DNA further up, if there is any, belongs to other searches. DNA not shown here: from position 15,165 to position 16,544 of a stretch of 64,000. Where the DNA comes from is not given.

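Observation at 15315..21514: Orphan KS-AT-DH-KR-ACP polyketide synthase without a release domain, tail-to-tail with an acyl-ACP-reductase-like gene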

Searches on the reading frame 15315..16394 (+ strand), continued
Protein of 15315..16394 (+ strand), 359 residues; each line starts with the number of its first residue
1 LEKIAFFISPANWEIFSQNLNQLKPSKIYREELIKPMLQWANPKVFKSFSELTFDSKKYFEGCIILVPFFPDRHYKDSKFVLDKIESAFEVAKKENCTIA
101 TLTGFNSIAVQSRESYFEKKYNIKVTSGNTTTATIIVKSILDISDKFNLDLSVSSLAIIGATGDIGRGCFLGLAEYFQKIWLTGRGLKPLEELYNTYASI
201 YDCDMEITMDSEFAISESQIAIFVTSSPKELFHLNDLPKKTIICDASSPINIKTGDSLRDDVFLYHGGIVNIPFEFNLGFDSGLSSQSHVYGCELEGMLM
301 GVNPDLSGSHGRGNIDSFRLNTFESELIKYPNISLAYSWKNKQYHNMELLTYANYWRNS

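Call 58: search_protein_families(library=pfam, proteins=[L128:17-415:+, L128:360-1907:+, L128:1976-3097:+, L128:3094-5268:+, L128:5633-7165:+, L128:7814-8911:+, L128:8991-9731:+, L128:10044-11330:+, L142:61-1281:+, L142:1226-2773:+], max_evalue=0.001)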
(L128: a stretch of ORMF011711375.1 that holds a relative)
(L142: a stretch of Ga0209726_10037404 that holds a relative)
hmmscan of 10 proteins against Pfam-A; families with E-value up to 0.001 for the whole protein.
L128:17-415:+ (132 aa): 1 family
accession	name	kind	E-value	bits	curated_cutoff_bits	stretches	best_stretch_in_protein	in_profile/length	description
PF02801.28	Ketoacyl-synt_C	-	6.9e-30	103.9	20.8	1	2-87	32-119/119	Beta-ketoacyl synthase, C-terminal domain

L128:360-1907:+ (515 aa): 10 families
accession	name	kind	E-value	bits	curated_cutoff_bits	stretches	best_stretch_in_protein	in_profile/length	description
PF01593.30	Amino_oxidase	-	1e-22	81.5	19.8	1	42-512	1-443/443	Flavin containing amine oxidoreductase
PF13450.12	NAD_binding_8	-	9.1e-16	58.3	21.9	1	37-101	1-65/68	NAD(P)-binding Rossmann-like domain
PF01266.30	DAO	-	1.2e-15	58.4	27.9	1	34-72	1-44/353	FAD dependent oxidoreductase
PF01946.23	Thi4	-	6.7e-09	35.8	26.2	1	32-72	17-58/235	Thi4 family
PF00890.30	FAD_binding_2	-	7e-09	35.8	20.4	1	34-70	1-37/414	FAD binding domain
PF12831.13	FAD_oxidored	-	5.9e-08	32.8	27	1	34-71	1-38/416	FAD dependent oxidoreductase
PF07992.20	Pyr_redox_2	-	2.7e-06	27.4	26.1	1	34-95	2-58/291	Pyridine nucleotide-disulphide oxidoreductase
PF01494.25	FAD_binding_3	-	1.3e-05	25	22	1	32-65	1-34/349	FAD binding domain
PF03486.20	HI0933_like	-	4.2e-05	23.6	50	1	34-68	2-36/244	HI0933-like protein Rossmann domain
PF00070.33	Pyr_redox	-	0.00026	21.9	22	0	35-66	2-33/82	Pyridine nucleotide-disulphide oxidoreductase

L128:1976-3097:+ (373 aa): 3 families
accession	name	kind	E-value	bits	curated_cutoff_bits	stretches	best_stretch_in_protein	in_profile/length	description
PF01488.26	Shikimate_DH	-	1.5e-07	32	24.3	1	142-256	2-121/138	Shikimate / quinate 5-dehydrogenase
PF01118.30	Semialdhyde_dh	-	0.00032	21.5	26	1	155-230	1-79/121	Semialdehyde dehydrogenase, NAD binding domain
PF02882.25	THF_DHG_CYH_C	-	0.00083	19.1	27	0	147-248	30-109/160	Tetrahydrofolate dehydrogenase/cyclohydrolase, NAD(P)-binding domain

L128:3094-5268:+ (724 aa): 6 families
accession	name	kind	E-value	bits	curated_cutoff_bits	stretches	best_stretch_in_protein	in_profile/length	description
PF02518.31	HATPase_c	-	4.7e-26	91.9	26.4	1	606-711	2-109/111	Histidine kinase-, DNA gyrase B-, and HSP90-like ATPase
PF16927.11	HisKA_7TM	-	1.4e-10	41.8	28.6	1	12-233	5-222/224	N-terminal 7TM region of histidine kinase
PF13185.12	GAF_2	-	4.2e-08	33.9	28.6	1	322-461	2-135/136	GAF domain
PF13492.12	GAF_3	-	5.1e-07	30.6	27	1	323-463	1-129/129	GAF domain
PF01590.32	GAF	-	7.3e-06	27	22.4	1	323-461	1-133/133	GAF domain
PF13581.12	HATPase_c_2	-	1.9e-05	25.1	27.4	1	616-689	42-112/127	Histidine kinase-like ATPase domain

L128:5633-7165:+ (510 aa): 5 families
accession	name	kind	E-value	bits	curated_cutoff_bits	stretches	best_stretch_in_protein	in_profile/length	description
PF02518.31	HATPase_c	-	6.8e-26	91.3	26.4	1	385-491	2-109/111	Histidine kinase-, DNA gyrase B-, and HSP90-like ATPase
PF00512.31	HisKA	-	6.6e-14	52.1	26.9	1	276-338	2-62/66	His Kinase A (phospho-acceptor) domain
PF01590.32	GAF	-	1.1e-07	32.9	22.4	1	105-251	1-133/133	GAF domain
PF13185.12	GAF_2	-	1.2e-07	32.4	28.6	1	104-252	2-136/136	GAF domain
PF13492.12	GAF_3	-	6.6e-05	23.8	27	1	113-253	9-129/129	GAF domain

L128:7814-8911:+ (365 aa): 3 families
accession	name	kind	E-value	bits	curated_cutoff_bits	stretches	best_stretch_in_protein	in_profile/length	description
PF13487.12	HD_5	-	1.4e-38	132.7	27.2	1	175-320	20-170/170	HD domain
PF00072.30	Response_reg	-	4e-28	98.2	30.2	1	5-112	2-109/111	Response regulator receiver domain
PF01966.28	HD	-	4.9e-20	72.4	22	1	164-289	3-116/116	HD domain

L128:8991-9731:+ (246 aa): 4 families
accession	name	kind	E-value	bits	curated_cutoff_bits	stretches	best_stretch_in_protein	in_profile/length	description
PF13561.12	adh_short_C2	-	3.7e-70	236.6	27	1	15-244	6-235/236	Enoyl-(Acyl carrier protein) reductase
PF00106.31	adh_short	-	1.2e-65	221.1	26.6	1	6-198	1-193/195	short chain dehydrogenase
PF08659.16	KR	-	7.3e-20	72.1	22.6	1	9-166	4-161/180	KR domain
PF02737.24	3HCDH_N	-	0.00023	21.5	22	1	7-52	2-46/180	3-hydroxyacyl-CoA dehydrogenase, NAD binding domain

L128:10044-11330:+ (428 aa): 3 families
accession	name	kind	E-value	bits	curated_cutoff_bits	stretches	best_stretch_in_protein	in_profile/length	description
PF00109.32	ketoacyl-synt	-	1.2e-57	195.9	20.8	1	17-261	1-252/252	Beta-ketoacyl synthase, N-terminal domain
PF02801.28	Ketoacyl-synt_C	-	1.9e-38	131.6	20.8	1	269-383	1-118/119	Beta-ketoacyl synthase, C-terminal domain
PF00108.29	Thiolase_N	-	0.0007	19.5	26.4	1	160-207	65-114/260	Thiolase, N-terminal domain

L142:61-1281:+ (406 aa): 3 families
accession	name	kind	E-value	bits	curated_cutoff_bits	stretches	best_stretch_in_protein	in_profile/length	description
PF00109.32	ketoacyl-synt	-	6.2e-48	164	20.8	1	5-240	3-252/252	Beta-ketoacyl synthase, N-terminal domain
PF02801.28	Ketoacyl-synt_C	-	1.5e-36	125.4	20.8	1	248-361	1-119/119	Beta-ketoacyl synthase, C-terminal domain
PF00108.29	Thiolase_N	-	0.0003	20.7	26.4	0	158-197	79-118/260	Thiolase, N-terminal domain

L142:1226-2773:+ (515 aa): 10 families
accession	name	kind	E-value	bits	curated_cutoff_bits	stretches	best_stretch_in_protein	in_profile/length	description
PF01593.30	Amino_oxidase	-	1e-22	81.5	19.8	1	42-512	1-443/443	Flavin containing amine oxidoreductase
PF13450.12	NAD_binding_8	-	9.1e-16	58.3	21.9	1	37-101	1-65/68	NAD(P)-binding Rossmann-like domain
PF01266.30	DAO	-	1.2e-15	58.4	27.9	1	34-72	1-44/353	FAD dependent oxidoreductase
PF01946.23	Thi4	-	6.7e-09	35.8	26.2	1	32-72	17-58/235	Thi4 family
PF00890.30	FAD_binding_2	-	7e-09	35.8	20.4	1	34-70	1-37/414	FAD binding domain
PF12831.13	FAD_oxidored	-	5.9e-08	32.8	27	1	34-71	1-38/416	FAD dependent oxidoreductase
PF07992.20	Pyr_redox_2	-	2.7e-06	27.4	26.1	1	34-95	2-58/291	Pyridine nucleotide-disulphide oxidoreductase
PF01494.25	FAD_binding_3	-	1.3e-05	25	22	1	32-65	1-34/349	FAD binding domain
PF03486.20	HI0933_like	-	4.2e-05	23.6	50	1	34-68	2-36/244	HI0933-like protein Rossmann domain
PF00070.33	Pyr_redox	-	0.00026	21.9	22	0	35-66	2-33/82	Pyridine nucleotide-disulphide oxidoreductase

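Call 67: search_protein_representatives(alignment_id=A1)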
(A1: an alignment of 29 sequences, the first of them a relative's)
Query: 29 sequences, 365 profile positions. Proteins with E-value up to 0.001 (for the whole library): 2717; up to 1e-10: 1914; up to 1e-30: 377. The best 150 are listed.
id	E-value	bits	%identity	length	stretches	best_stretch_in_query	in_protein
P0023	4.0e-167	572.0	-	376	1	5-364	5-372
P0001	6.4e-147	505.6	-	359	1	7-363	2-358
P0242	3.1e-117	407.9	-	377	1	4-360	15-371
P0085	1.5e-109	382.6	-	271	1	114-362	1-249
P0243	5.9e-95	334.6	-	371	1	2-358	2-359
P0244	4.7e-89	315.1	-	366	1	4-348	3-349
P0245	3.8e-87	308.9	-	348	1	6-330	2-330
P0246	2.1e-83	296.6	-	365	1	5-360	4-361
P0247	4.8e-82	292.1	-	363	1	6-343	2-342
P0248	1.4e-78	280.7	-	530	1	7-358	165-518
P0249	3.8e-76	272.7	-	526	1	9-361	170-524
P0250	1.1e-72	261.3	-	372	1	7-362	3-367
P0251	1.5e-72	260.9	-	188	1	2-189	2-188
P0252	2.4e-72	260.2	-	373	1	7-360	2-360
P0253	1.7e-71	257.4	-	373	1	6-356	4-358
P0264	1.5e-65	237.8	-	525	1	9-360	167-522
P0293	2.5e-55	204.2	-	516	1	8-328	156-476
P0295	2.8e-55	204.0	-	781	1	5-331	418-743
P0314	2.7e-51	190.9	-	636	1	7-329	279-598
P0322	1.6e-50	188.4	-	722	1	7-333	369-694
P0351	1.1e-46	175.7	-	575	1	5-325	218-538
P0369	1.6e-43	165.3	-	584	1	7-331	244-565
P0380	3.6e-42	160.9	-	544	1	12-313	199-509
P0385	5.7e-42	160.2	-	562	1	4-338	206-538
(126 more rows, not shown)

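Call 68: search_protein_families(library=pfam, proteins=[P0248, P0264, P0293, P0295, P0322, P0314, P0351, P0369, P0385, P0380], max_evalue=0.001)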
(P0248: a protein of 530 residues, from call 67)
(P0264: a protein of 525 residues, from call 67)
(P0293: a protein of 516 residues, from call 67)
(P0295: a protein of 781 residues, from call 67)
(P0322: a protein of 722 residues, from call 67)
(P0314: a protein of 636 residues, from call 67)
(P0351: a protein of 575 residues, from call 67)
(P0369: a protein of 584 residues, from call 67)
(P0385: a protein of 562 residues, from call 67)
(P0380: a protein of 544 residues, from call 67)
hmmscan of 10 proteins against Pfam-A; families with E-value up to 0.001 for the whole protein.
P0248 (530 aa): 7 families
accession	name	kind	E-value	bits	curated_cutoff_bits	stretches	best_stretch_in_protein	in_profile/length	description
PF03364.25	Polyketide_cyc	-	5.1e-14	53.1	23.4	1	17-140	3-125/126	Polyketide cyclase / dehydrase and lipid transport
PF01488.26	Shikimate_DH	-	1.2e-10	42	24.3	1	311-426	7-127/138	Shikimate / quinate 5-dehydrogenase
PF10604.15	Polyketide_cyc2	-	9.7e-08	32.9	27.4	1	8-145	3-138/142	Polyketide cyclase / dehydrase and lipid transport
PF02423.21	OCD_Mu_crystall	-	3.8e-07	29.8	24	1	339-411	152-225/314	Ornithine cyclodeaminase/mu-crystallin family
PF03807.23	F420_oxidored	-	4.9e-07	30.7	21.6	1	319-389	1-67/94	NADP oxidoreductase coenzyme F420-dependent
PF02882.25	THF_DHG_CYH_C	-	1.4e-06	28.1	27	1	373-414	71-111/160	Tetrahydrofolate dehydrogenase/cyclohydrolase, NAD(P)-binding domain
PF03435.24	Sacchrp_dh_NADP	-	0.00014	22.7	25.1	1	321-390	2-77/129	Saccharopine dehydrogenase NADP binding domain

P0264 (525 aa): 5 families
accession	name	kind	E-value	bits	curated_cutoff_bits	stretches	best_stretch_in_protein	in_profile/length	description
PF03364.25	Polyketide_cyc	-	2.1e-14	54.3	23.4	1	18-138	1-121/126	Polyketide cyclase / dehydrase and lipid transport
PF10604.15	Polyketide_cyc2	-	1.3e-09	39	27.4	1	11-150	3-141/142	Polyketide cyclase / dehydrase and lipid transport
PF01488.26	Shikimate_DH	-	5e-09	36.8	24.3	1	315-426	10-127/138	Shikimate / quinate 5-dehydrogenase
PF02882.25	THF_DHG_CYH_C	-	3.8e-08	33.3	27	1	295-414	15-111/160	Tetrahydrofolate dehydrogenase/cyclohydrolase, NAD(P)-binding domain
PF13460.12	NAD_binding_10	-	2.7e-07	31.1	27.2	1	324-394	1-73/184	NAD(P)H-binding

P0293 (516 aa): 2 families
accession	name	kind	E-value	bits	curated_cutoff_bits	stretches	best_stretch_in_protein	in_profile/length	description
PF01488.26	Shikimate_DH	-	1.2e-12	48.6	24.3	1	296-411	3-123/138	Shikimate / quinate 5-dehydrogenase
PF03364.25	Polyketide_cyc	-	1.3e-07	32.4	23.4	1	15-123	6-114/126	Polyketide cyclase / dehydrase and lipid transport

P0295 (781 aa): 5 families
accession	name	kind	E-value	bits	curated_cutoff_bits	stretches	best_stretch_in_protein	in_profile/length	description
PF03364.25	Polyketide_cyc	-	8.3e-11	42.7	23.4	1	281-389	4-115/126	Polyketide cyclase / dehydrase and lipid transport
PF01488.26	Shikimate_DH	-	1.3e-10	41.9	24.3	1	565-672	7-120/138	Shikimate / quinate 5-dehydrogenase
PF07238.19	PilZ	-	2e-08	34.9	22.5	1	143-254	2-101/102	PilZ domain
PF10604.15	Polyketide_cyc2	-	1.5e-06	29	27.4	1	270-410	2-141/142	Polyketide cyclase / dehydrase and lipid transport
PF02423.21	OCD_Mu_crystall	-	0.00042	19.8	24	1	584-662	146-223/314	Ornithine cyclodeaminase/mu-crystallin family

P0322 (722 aa): 12 families
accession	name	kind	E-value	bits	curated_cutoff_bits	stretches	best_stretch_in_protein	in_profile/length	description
PF03364.25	Polyketide_cyc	-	1.8e-18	67.5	23.4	1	228-329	1-102/126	Polyketide cyclase / dehydrase and lipid transport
PF12728.13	HTH_17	-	2.4e-15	57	27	1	5-54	1-50/51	Helix-turn-helix domain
PF10604.15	Polyketide_cyc2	-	1.2e-11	45.5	27.4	1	220-360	2-141/142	Polyketide cyclase / dehydrase and lipid transport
PF01488.26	Shikimate_DH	-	8.7e-10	39.3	24.3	1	516-624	9-123/138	Shikimate / quinate 5-dehydrogenase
PF07238.19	PilZ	-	4.3e-08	33.8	22.5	1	88-197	1-101/102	PilZ domain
PF02882.25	THF_DHG_CYH_C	-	1.8e-06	27.8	27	0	494-617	11-112/160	Tetrahydrofolate dehydrogenase/cyclohydrolase, NAD(P)-binding domain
PF13460.12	NAD_binding_10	-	3.6e-06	27.4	27.2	1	526-599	1-74/184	NAD(P)H-binding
PF02558.23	ApbA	-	0.00021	21.4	22.2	1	525-605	3-88/150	Ketopantoate reductase PanE/ApbA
PF03807.23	F420_oxidored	-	0.00036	21.5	21.6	0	521-589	1-65/94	NADP oxidoreductase coenzyme F420-dependent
PF05368.20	NmrA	-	0.00043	20.4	27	1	519-598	2-84/298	NmrA-like family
PF01118.30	Semialdhyde_dh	-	0.00046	21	26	0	521-591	1-74/121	Semialdehyde dehydrogenase, NAD binding domain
PF13241.12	NAD_binding_7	-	0.00058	20.8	22.1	0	515-595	3-73/104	Putative NAD(P)-binding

P0314 (636 aa): 4 families
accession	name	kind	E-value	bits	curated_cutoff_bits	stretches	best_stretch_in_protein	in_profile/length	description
PF01488.26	Shikimate_DH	-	2.8e-13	50.6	24.3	1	418-536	3-127/138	Shikimate / quinate 5-dehydrogenase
PF03364.25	Polyketide_cyc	-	4.5e-12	46.8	23.4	1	147-256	10-119/126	Polyketide cyclase / dehydrase and lipid transport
PF07238.19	PilZ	-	8.6e-11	42.5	22.5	1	9-117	2-100/102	PilZ domain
PF02423.21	OCD_Mu_crystall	-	2.7e-06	27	24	1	430-537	132-238/314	Ornithine cyclodeaminase/mu-crystallin family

P0351 (575 aa): 4 families
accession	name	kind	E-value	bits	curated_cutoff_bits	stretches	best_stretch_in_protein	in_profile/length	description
PF01488.26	Shikimate_DH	-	2.6e-11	44.2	24.3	1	366-479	8-126/138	Shikimate / quinate 5-dehydrogenase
PF01118.30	Semialdhyde_dh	-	7.1e-05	23.6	26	1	372-472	1-104/121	Semialdehyde dehydrogenase, NAD binding domain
PF03364.25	Polyketide_cyc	-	0.0004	21.1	23.4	1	81-202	4-123/126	Polyketide cyclase / dehydrase and lipid transport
PF13460.12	NAD_binding_10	-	0.00041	20.7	27.2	1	377-448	1-73/184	NAD(P)H-binding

P0369 (584 aa): 6 families
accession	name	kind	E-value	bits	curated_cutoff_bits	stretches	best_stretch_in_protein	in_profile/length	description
PF01553.26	Acyltransferase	-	1.2e-14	54.7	23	1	36-174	2-131/132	Acyltransferase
PF01488.26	Shikimate_DH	-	4.2e-10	40.3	24.3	1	385-498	7-123/138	Shikimate / quinate 5-dehydrogenase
PF01118.30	Semialdhyde_dh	-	2e-09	38.3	26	1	394-487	2-97/121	Semialdehyde dehydrogenase, NAD binding domain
PF02882.25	THF_DHG_CYH_C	-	1.9e-05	24.5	27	0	366-487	11-108/160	Tetrahydrofolate dehydrogenase/cyclohydrolase, NAD(P)-binding domain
PF03435.24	Sacchrp_dh_NADP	-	0.00042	21.1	25.1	1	394-442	1-44/129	Saccharopine dehydrogenase NADP binding domain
PF05368.20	NmrA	-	0.0009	19.4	27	0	391-476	2-83/298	NmrA-like family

P0385 (562 aa): 4 families
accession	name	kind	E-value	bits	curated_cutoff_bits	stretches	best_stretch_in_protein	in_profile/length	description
PF01488.26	Shikimate_DH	-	4.7e-13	49.8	24.3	1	349-466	3-125/138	Shikimate / quinate 5-dehydrogenase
PF02882.25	THF_DHG_CYH_C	-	4.2e-05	23.3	27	0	409-456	63-111/160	Tetrahydrofolate dehydrogenase/cyclohydrolase, NAD(P)-binding domain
PF03364.25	Polyketide_cyc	-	5.7e-05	23.8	23.4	1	73-184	1-113/126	Polyketide cyclase / dehydrase and lipid transport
PF00056.29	Ldh_1_N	-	0.00055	20.4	27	0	360-434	2-80/141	lactate/malate dehydrogenase, NAD binding domain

P0380 (544 aa): 3 families
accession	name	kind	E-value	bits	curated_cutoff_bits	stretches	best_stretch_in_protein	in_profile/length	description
PF01488.26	Shikimate_DH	-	3.9e-05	24.2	24.3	1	349-449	11-118/138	Shikimate / quinate 5-dehydrogenase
PF03364.25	Polyketide_cyc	-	0.00042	21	23.4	0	18-160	5-122/126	Polyketide cyclase / dehydrase and lipid transport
PF13460.12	NAD_binding_10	-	0.00093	19.5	27.2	0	357-426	1-73/184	NAD(P)H-binding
